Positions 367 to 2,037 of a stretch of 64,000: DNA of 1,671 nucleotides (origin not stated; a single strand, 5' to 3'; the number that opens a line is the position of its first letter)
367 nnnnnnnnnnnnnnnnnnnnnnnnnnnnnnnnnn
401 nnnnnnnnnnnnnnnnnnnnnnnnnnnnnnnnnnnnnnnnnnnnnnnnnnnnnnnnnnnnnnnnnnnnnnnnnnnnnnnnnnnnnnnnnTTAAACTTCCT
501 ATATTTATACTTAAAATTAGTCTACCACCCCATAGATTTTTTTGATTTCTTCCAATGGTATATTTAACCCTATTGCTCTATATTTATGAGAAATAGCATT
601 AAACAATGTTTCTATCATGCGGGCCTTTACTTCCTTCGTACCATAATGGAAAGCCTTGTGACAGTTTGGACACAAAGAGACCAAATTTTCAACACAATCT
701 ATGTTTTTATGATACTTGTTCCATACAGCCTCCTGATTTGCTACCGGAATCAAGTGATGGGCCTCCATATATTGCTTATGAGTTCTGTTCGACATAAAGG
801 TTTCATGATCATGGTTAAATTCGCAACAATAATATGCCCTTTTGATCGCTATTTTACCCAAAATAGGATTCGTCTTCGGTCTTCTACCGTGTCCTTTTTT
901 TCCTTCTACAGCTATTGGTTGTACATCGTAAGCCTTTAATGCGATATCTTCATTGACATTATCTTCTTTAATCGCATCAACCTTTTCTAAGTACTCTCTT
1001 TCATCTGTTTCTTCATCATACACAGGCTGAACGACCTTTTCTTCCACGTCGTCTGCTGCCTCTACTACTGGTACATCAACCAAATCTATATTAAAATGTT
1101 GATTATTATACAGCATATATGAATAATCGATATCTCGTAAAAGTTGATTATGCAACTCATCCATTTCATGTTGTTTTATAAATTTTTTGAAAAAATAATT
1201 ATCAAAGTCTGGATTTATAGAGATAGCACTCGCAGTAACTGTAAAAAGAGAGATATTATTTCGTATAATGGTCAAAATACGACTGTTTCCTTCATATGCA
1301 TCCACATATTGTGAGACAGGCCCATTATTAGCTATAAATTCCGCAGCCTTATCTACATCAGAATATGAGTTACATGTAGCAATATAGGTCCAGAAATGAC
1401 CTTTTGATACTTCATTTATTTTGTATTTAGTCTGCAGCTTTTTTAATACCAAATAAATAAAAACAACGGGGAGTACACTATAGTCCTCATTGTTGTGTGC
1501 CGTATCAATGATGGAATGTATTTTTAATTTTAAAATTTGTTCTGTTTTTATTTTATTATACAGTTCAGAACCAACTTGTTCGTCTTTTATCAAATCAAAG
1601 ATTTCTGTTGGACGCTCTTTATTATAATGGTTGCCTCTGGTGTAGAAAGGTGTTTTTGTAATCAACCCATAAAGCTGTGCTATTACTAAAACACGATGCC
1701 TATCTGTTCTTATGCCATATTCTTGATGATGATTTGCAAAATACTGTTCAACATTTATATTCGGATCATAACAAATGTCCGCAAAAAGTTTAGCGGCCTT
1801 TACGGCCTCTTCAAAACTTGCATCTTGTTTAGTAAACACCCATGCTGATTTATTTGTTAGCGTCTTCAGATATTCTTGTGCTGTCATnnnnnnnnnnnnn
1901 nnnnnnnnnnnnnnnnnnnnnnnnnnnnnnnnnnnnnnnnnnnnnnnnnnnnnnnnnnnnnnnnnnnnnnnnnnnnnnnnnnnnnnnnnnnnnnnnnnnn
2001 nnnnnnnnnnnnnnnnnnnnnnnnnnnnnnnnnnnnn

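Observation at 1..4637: Three-gene R-M operon with two methyltransferases of different chemistry and an HNH nuclease, plus a trailing membrane-protein gene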

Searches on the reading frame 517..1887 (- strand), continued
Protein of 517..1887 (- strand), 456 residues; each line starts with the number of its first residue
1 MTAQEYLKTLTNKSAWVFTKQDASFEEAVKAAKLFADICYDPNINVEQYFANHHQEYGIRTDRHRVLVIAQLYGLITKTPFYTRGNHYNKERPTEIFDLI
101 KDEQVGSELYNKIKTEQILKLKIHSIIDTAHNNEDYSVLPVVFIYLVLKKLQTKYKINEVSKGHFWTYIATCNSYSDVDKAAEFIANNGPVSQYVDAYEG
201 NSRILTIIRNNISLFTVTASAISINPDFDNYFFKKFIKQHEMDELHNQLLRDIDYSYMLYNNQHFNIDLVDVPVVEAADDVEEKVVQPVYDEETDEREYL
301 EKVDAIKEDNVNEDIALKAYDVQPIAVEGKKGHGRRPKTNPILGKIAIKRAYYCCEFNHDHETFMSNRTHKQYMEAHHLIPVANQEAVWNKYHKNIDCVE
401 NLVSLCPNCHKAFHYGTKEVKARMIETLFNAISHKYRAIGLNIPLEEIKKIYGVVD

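Call 82: find_encoding_contigs(protein=P0129, flank=6000, max_places=2)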
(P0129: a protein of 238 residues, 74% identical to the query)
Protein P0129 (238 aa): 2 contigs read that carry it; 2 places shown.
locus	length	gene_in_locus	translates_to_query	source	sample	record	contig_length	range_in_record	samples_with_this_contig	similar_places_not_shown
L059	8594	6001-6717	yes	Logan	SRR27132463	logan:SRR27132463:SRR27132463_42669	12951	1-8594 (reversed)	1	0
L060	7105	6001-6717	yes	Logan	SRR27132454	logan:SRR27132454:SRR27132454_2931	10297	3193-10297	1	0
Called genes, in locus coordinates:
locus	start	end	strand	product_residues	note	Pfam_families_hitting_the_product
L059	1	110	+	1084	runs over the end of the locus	PF00176:SNF2-rel_dom, PF04851:ResIII, PF00271:Helicase_C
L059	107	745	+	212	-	PF14335:DUF4391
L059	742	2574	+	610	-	PF01555:N6_N4_Mtase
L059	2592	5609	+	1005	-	PF00270:DEAD (faint), PF04851:ResIII, PF19778:RE_endonuc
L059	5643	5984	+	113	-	-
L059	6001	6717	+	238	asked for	-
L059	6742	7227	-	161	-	-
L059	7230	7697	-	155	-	PF13274:SocA_Panacea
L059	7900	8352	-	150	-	-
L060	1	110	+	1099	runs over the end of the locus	?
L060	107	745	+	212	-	PF14335:DUF4391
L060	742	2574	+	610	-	PF01555:N6_N4_Mtase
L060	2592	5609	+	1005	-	PF00270:DEAD (faint), PF04851:ResIII, PF19778:RE_endonuc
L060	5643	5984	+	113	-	-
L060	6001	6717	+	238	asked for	-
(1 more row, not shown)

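Call 83: find_encoding_contigs(protein=P0127, flank=7000, max_places=2)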
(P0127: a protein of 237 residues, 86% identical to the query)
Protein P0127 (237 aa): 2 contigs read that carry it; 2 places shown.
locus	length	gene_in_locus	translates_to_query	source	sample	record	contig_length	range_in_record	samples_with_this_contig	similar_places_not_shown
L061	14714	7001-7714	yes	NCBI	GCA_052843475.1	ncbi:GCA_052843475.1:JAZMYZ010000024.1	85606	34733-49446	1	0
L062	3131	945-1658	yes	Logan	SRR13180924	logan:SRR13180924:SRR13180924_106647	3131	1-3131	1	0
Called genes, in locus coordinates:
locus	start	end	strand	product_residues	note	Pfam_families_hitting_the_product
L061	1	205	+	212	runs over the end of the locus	PF14335:DUF4391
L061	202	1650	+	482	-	PF04326:SLFN_AlbA_2, PF13749:HATPase_c_4 (weak), PF21247:Fic-like_C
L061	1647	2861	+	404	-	PF01555:N6_N4_Mtase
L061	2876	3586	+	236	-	PF01555:N6_N4_Mtase (weak)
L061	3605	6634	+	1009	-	PF04851:ResIII, PF00270:DEAD (weak), PF19778:RE_endonuc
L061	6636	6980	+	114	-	-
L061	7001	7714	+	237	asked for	-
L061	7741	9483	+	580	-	PF03235:GmrSD_N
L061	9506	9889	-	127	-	-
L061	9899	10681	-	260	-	PF03747:ADP_ribosyl_GH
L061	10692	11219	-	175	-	PF01661:Macro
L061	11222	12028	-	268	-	PF03747:ADP_ribosyl_GH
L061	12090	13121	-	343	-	PF00589:Phage_integrase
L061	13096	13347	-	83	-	-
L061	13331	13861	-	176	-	-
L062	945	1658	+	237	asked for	-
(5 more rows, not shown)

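Call 84: search_protein_families(library=padloc, proteins=[P0121, P0133, L040:6729-7772:-, L059:5643-5984:+, L056:11726-12193:-], max_evalue=0.01)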
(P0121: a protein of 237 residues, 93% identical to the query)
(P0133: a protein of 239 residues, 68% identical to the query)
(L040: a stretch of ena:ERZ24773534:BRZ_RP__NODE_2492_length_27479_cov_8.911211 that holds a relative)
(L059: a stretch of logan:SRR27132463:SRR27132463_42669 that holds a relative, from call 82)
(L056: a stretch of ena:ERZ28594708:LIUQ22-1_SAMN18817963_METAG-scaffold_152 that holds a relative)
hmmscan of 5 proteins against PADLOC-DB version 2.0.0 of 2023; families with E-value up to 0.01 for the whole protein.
P0121 (237 aa): 0 families

P0133 (239 aa): 0 families

L040:6729-7772:- (347 aa): 3 families
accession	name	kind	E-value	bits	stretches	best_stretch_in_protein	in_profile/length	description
PDLC05016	PDC-S42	-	2e-60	202.9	1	2-335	9-317/320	-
PDLC05017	PDC-S42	-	2.7e-16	57.8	2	150-272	131-243/302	-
PDLC05015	PDC-S42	-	1.8e-06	25.7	1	176-285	168-273/302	-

L059:5643-5984:+ (113 aa): 0 families

L056:11726-12193:- (155 aa): 0 families

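Call 85: search_protein_families(library=ncbifam, proteins=[P0121, P0133, L040:6729-7772:-, L059:5643-5984:+, L056:11726-12193:-], max_evalue=0.01)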
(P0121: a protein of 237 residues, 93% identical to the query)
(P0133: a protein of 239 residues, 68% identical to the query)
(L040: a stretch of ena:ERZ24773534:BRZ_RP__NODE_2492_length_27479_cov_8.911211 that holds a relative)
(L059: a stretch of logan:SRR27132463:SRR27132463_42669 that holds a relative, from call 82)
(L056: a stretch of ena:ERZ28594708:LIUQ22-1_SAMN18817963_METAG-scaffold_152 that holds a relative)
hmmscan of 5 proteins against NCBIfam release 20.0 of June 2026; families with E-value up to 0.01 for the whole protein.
P0121 (237 aa): 2 families
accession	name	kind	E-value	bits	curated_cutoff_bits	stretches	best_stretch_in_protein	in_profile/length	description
NF053610.1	Sso10a_fam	subfamily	0.00048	20.1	60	1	194-224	34-64/64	Sso10a family chromatin protein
TIGR03209.1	P21_Cbot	equivalog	0.0062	16.5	138.35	0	70-178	20-131/142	botulinum neurotoxin transcription-activating sigma factor BotR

P0133 (239 aa): 1 family
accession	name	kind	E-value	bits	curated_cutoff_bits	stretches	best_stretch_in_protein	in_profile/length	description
NF053610.1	Sso10a_fam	subfamily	8.4e-05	22.5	60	1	196-225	34-63/64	Sso10a family chromatin protein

L040:6729-7772:- (347 aa): 1 family
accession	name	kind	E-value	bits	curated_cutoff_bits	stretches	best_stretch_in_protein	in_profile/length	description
NF053583.1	LAPAL_fam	equivalog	1.1e-09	38.2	60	1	151-298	143-285/292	LAPAL motif-containing putative phage structural protein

L059:5643-5984:+ (113 aa): 0 families

L056:11726-12193:- (155 aa): 0 families

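Call 88: fold_search(model_id=the predicted structure, library=pdb)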
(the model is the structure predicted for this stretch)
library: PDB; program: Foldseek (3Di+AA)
matches with E <= 10: 64; with E <= 0.001: 6
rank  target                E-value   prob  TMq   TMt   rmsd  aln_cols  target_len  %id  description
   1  5lhc_B                3.1e-04  1.00  0.33  0.27   7.5       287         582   16  The structure of D456A mutant of Nt.BspD6I nicking endonuclease at 0.24 nm resolution . (released 2017-08-16)
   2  5liq_A                3.6e-04  1.00  0.31  0.25   7.8       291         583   16  The structure of C160S,C508S,C578S mutant of Nt.BspD6I nicking endonuclease at 0.185 nm resolution . (released 2017-08-02)
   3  2ewf                  4.5e-04  1.00  0.35  0.28   6.5       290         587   16  Crystal structure of the site-specific DNA nickase N.BspD6I (released 2006-11-21)
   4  6qnz_A                4.5e-04  1.00  0.33  0.27   7.1       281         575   17  Crystal structure of the site-specific DNA nickase N.BspD6I E418A Mutant (released 2020-03-04)
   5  5liq_B                4.9e-04  1.00  0.35  0.28   6.5       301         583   15  The structure of C160S,C508S,C578S mutant of Nt.BspD6I nicking endonuclease at 0.185 nm resolution . (released 2017-08-02)
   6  6qnz_B                8.2e-04  1.00  0.36  0.30   5.8       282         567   15  Crystal structure of the site-specific DNA nickase N.BspD6I E418A Mutant (released 2020-03-04)
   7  6ghc_B                1.1e-03  1.00  0.18  0.27  19.3       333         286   16  Modification dependent EcoKMcrA restriction endonuclease (released 2018-08-08)
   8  5lhc_A                2.1e-03  1.00  0.33  0.26   7.7       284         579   16  The structure of D456A mutant of Nt.BspD6I nicking endonuclease at 0.24 nm resolution . (released 2017-08-16)
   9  5liz                  3.3e-03  1.00  0.35  0.28   6.7       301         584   15  The structure of Nt.BspD6I nicking endonuclease with all cysteines mutated by serine residues at 0.19 nm resolution . (released 2017-08-02)
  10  5hlt_A                3.9e-03  1.00  0.32  0.48   8.7       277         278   12  Crystal structure of pyrene- and phenanthrene-modified DNA in complex with the BpuJ1 endonuclease binding domain (released 2016-08-17)
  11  6ghc_A                7.4e-03  0.97  0.18  0.28  18.9       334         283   15  Modification dependent EcoKMcrA restriction endonuclease (released 2018-08-08)
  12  5zmm_A                8.6e-03  1.00  0.19  0.17  12.2       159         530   18  Structure of the Type IV phosphorothioation-dependent restriction endonuclease ScoMcrA (released 2018-09-26)
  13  5zmm_D                1.2e-02  1.00  0.19  0.18  12.3       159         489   18  Structure of the Type IV phosphorothioation-dependent restriction endonuclease ScoMcrA (released 2018-09-26)
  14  5zmm_F                1.4e-02  1.00  0.19  0.19   9.6       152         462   18  Structure of the Type IV phosphorothioation-dependent restriction endonuclease ScoMcrA (released 2018-09-26)
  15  5zmm_C                1.5e-02  1.00  0.19  0.17   9.6       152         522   18  Structure of the Type IV phosphorothioation-dependent restriction endonuclease ScoMcrA (released 2018-09-26)
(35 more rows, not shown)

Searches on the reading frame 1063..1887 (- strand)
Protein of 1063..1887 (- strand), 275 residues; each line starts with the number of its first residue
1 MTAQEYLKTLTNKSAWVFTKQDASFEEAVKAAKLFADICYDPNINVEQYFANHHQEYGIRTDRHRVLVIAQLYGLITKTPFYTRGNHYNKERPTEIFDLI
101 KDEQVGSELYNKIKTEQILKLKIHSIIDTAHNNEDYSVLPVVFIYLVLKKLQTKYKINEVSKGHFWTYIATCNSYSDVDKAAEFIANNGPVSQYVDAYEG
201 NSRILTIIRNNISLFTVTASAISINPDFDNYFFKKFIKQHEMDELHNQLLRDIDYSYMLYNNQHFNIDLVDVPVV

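Call 79: search_protein_representatives(protein=window:1063-1887:-)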
Query: 275 residues. Proteins with E-value up to 0.001 (for the whole library): 75; up to 1e-10: 56; up to 1e-30: 28. The best 75 are listed.
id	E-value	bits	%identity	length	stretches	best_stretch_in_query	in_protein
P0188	6.9e-87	307.8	52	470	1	2-271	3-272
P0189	9.0e-84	297.5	51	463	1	2-274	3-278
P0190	1.6e-71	257.4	60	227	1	2-210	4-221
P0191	9.6e-65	235.2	46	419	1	5-273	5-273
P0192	1.2e-63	231.6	41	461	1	4-274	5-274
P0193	3.1e-63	230.2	45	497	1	7-273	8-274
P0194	1.3e-62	228.2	45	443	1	5-271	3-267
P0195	2.1e-62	227.5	42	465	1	1-271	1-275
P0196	4.2e-60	220.0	43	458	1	3-273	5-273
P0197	1.0e-59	218.7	42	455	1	2-270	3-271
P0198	4.8e-59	216.5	41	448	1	7-271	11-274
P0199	5.1e-59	216.4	42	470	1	10-274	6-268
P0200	9.1e-56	205.7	38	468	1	7-274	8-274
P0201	4.2e-54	200.3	41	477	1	1-270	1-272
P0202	1.2e-53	198.8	44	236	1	1-219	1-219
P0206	2.2e-45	171.7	37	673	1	2-273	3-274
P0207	5.4e-45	170.4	39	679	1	4-271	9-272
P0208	2.4e-44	168.3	40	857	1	4-271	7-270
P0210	2.4e-40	155.2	37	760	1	2-234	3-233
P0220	3.6e-29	118.6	32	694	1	10-273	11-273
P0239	2.9e-16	76.3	29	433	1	11-271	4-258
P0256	1.7e-04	37.7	29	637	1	14-177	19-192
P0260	5.7e-04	36.0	27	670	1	7-237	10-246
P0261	7.8e-04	35.5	24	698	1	7-208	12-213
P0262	8.2e-04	35.4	25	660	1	6-212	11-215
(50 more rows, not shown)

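Call 80: search_protein_families(library=pfam, proteins=[P0206, P0207, P0208, P0210, P0220, P0256, P0260, P0261, P0262, P0239], max_evalue=0.001)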
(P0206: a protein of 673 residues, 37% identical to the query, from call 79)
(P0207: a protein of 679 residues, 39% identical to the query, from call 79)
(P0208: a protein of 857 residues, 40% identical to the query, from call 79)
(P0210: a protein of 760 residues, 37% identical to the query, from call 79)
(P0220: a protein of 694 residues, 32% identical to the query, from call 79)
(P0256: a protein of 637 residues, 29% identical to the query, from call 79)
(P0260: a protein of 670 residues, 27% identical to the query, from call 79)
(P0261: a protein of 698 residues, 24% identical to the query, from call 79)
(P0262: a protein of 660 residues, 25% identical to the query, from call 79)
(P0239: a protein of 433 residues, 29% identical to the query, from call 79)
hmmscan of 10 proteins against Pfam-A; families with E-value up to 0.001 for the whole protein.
P0206 (673 aa): 1 family
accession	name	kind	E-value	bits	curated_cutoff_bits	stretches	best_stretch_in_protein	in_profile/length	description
PF25201.1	nSTAND6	-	0.00046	20.7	27.7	0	293-328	5-40/148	Novel STAND NTPase 6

P0207 (679 aa): 1 family
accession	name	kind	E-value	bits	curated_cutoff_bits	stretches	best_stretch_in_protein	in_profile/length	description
PF07728.20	AAA_5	-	1.2e-05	25.8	22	1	298-524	5-138/139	AAA domain (dynein-related subfamily)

P0208 (857 aa): 1 family
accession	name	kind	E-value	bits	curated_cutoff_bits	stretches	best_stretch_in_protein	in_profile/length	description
PF07728.20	AAA_5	-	8.7e-06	26.2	22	0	554-711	30-138/139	AAA domain (dynein-related subfamily)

P0210 (760 aa): 1 family
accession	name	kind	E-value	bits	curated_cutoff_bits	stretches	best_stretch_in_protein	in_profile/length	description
PF07728.20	AAA_5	-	1.6e-07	31.8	22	1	301-511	5-138/139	AAA domain (dynein-related subfamily)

P0220 (694 aa): 0 families

P0256 (637 aa): 2 families
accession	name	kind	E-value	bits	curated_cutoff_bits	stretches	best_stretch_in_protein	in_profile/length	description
PF07728.20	AAA_5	-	9.9e-10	39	22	1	307-505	2-138/139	AAA domain (dynein-related subfamily)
PF01443.25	Viral_helicase1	-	0.00079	19.7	21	0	308-336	2-26/228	Viral superfamily 1 RNA helicase core domain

P0260 (670 aa): 1 family
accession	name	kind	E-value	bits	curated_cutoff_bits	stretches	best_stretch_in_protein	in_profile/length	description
PF13401.12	AAA_22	-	9.4e-05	23.2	27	1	321-427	5-109/130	AAA domain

P0261 (698 aa): 1 family
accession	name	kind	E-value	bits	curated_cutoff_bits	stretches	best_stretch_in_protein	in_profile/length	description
PF07728.20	AAA_5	-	9.1e-06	26.2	22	1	289-449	2-137/139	AAA domain (dynein-related subfamily)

P0262 (660 aa): 2 families
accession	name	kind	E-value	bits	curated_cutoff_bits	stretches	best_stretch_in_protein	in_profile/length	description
PF13191.12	AAA_16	-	0.00022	22.2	32.6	1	275-309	12-48/167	AAA ATPase domain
PF25201.1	nSTAND6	-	0.00028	21.4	27.7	1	273-313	6-46/148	Novel STAND NTPase 6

P0239 (433 aa): 2 families
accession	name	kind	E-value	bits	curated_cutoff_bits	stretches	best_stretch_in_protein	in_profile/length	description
PF13391.12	HNH_2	-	9.4e-06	25.8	21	1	346-389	7-57/66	HNH endonuclease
PF01844.29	HNH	-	0.00047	20.7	21.4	1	349-391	12-45/47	HNH endonuclease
